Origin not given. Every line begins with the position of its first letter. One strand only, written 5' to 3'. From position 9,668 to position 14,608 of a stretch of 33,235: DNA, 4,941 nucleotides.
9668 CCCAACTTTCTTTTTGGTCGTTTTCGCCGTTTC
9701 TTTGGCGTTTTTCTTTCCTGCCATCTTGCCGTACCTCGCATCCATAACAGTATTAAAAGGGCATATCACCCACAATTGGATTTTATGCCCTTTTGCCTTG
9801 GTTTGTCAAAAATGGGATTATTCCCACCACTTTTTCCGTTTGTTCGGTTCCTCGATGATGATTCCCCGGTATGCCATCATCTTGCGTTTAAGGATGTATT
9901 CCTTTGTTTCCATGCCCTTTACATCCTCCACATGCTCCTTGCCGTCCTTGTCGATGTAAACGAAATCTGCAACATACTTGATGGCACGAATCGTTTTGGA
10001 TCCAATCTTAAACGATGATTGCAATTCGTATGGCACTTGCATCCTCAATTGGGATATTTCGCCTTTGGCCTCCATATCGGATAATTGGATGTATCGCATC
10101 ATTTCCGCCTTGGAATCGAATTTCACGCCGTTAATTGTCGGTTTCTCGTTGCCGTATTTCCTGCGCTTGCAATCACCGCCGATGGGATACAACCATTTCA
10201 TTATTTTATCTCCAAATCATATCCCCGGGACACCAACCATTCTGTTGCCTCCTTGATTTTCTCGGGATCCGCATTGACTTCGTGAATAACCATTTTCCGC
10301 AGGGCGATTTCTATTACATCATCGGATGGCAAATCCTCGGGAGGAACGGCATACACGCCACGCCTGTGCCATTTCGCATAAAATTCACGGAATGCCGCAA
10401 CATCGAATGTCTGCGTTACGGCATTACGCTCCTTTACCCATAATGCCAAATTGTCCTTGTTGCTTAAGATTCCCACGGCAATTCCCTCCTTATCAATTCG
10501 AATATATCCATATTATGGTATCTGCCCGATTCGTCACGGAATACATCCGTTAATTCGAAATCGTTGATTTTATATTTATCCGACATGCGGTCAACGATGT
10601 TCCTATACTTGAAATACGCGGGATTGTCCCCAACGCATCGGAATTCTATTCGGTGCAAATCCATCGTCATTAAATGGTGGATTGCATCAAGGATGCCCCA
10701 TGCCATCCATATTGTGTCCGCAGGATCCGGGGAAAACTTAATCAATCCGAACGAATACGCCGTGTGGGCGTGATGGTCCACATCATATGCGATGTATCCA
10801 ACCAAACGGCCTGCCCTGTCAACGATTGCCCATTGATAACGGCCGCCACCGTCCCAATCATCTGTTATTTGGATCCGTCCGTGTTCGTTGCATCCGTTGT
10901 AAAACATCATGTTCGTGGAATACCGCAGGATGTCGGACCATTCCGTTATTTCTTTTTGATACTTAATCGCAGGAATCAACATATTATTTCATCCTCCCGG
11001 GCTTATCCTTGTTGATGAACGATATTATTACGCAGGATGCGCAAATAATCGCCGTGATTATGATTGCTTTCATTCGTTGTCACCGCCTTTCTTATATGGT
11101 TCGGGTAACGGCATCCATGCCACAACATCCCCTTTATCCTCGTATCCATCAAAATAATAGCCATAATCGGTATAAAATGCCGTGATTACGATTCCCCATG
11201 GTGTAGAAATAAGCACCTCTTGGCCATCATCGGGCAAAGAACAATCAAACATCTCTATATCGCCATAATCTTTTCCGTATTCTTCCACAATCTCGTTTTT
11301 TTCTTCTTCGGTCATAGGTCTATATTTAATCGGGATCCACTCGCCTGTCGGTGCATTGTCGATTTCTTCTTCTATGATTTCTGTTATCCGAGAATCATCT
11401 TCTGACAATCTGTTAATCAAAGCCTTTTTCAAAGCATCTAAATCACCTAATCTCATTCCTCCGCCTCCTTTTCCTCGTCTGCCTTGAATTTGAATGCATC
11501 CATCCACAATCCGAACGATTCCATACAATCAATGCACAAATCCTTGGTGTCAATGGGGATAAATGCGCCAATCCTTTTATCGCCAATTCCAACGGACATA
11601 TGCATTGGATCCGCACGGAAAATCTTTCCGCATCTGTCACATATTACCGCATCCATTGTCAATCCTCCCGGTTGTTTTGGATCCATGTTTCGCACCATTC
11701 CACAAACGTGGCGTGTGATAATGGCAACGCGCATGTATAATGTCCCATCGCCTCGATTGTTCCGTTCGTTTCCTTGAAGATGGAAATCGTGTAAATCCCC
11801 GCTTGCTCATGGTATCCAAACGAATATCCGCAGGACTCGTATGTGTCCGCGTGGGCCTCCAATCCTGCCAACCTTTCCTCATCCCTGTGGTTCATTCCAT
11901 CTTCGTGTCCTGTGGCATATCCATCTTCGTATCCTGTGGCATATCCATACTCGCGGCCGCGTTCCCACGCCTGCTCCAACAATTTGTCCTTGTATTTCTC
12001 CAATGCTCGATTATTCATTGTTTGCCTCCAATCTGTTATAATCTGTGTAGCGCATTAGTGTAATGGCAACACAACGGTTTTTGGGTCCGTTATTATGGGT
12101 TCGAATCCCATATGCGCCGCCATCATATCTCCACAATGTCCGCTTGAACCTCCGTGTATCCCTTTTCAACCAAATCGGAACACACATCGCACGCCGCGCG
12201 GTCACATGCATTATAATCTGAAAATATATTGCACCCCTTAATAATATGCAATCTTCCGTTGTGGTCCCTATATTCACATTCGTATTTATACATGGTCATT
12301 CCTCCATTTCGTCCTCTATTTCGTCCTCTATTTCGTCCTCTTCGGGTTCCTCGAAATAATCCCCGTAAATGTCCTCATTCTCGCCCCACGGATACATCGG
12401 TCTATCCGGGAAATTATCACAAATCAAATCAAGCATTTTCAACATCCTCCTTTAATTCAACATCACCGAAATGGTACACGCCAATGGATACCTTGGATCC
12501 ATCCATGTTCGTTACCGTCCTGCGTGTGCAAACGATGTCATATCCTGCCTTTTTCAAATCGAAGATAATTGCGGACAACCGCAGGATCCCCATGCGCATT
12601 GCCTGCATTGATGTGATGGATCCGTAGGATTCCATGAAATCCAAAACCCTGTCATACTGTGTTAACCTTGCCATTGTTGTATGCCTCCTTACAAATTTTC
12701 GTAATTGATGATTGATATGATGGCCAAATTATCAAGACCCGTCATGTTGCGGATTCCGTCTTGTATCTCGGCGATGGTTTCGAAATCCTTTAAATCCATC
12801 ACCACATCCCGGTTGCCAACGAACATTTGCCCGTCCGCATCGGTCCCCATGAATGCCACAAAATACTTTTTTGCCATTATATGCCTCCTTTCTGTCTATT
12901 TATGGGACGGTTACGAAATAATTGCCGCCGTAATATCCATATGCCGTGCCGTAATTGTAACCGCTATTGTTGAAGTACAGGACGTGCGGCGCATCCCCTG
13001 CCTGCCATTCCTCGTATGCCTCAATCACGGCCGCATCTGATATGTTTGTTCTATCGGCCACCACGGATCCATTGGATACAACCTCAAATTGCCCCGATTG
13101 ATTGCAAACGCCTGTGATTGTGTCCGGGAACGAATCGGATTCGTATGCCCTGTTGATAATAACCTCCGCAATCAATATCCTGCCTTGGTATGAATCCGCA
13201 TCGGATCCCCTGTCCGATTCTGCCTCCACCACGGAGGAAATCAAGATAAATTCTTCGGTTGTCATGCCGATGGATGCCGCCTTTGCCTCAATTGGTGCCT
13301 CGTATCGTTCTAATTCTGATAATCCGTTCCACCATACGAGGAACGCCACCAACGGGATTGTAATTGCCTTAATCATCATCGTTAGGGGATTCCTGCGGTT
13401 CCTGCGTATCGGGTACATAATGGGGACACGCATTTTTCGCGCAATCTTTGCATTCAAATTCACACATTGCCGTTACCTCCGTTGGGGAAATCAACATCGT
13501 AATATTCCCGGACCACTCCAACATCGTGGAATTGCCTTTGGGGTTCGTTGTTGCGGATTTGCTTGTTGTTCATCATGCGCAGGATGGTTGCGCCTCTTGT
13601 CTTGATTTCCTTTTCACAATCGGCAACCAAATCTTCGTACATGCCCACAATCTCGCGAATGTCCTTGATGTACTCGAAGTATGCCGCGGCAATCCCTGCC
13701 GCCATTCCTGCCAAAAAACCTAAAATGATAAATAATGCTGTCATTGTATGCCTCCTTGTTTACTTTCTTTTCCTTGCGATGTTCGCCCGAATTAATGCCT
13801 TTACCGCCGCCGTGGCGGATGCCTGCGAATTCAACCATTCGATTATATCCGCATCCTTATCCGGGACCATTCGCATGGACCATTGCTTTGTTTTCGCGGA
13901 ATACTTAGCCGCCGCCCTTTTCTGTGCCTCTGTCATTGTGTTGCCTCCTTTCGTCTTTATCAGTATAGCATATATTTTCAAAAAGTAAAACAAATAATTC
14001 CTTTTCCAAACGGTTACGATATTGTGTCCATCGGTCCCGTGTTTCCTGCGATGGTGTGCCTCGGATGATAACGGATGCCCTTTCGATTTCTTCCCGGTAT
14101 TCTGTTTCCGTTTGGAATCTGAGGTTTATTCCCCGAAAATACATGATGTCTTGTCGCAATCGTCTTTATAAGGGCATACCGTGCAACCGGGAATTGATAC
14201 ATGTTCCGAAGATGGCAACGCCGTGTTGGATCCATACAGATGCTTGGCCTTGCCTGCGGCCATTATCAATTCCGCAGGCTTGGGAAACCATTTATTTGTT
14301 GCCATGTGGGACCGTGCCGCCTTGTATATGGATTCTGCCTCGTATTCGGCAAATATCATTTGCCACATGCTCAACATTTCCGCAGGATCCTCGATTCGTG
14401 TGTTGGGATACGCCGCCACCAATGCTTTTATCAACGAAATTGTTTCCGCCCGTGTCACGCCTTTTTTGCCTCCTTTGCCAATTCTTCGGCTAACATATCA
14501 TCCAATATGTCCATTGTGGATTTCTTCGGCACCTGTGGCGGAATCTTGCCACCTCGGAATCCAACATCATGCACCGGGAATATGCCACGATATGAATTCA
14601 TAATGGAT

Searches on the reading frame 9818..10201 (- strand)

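Call 96: search_protein_families(library=pfam, proteins=[window:9818-10201:-], max_evalue=0.01)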
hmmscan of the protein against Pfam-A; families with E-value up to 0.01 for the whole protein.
window:9818-10201:- (127 aa): 1 family
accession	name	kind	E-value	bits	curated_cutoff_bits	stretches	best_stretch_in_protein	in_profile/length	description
PF06356.17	DUF1064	-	4.5e-28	98.4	24.7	1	13-112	1-100/117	Protein of unknown function (DUF1064)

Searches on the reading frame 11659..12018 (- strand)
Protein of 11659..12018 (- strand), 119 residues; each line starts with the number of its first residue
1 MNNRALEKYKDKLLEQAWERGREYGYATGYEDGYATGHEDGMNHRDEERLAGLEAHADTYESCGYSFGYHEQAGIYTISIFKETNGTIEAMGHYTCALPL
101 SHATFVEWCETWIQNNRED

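Call 96: search_protein_families(library=pfam, proteins=[window:11659-12018:-], max_evalue=0.01)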
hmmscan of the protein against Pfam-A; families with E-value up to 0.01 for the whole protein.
window:11659-12018:- (119 aa): 1 family
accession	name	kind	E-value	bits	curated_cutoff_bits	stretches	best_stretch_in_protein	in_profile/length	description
PF09811.14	Yae1_N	-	0.0082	16.3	27.5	0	19-38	15-34/39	Essential protein Yae1, N terminal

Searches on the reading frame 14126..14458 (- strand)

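Call 96: search_protein_families(library=pfam, proteins=[window:14126-14458:-], max_evalue=0.01)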
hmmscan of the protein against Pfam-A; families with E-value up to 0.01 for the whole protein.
window:14126-14458:- (110 aa): 1 family
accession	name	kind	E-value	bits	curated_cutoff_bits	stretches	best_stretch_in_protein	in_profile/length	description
PF11417.13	Inhibitor_G39P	-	3e-07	31.3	22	1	2-65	1-69/69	Loader and inhibitor of phage G40P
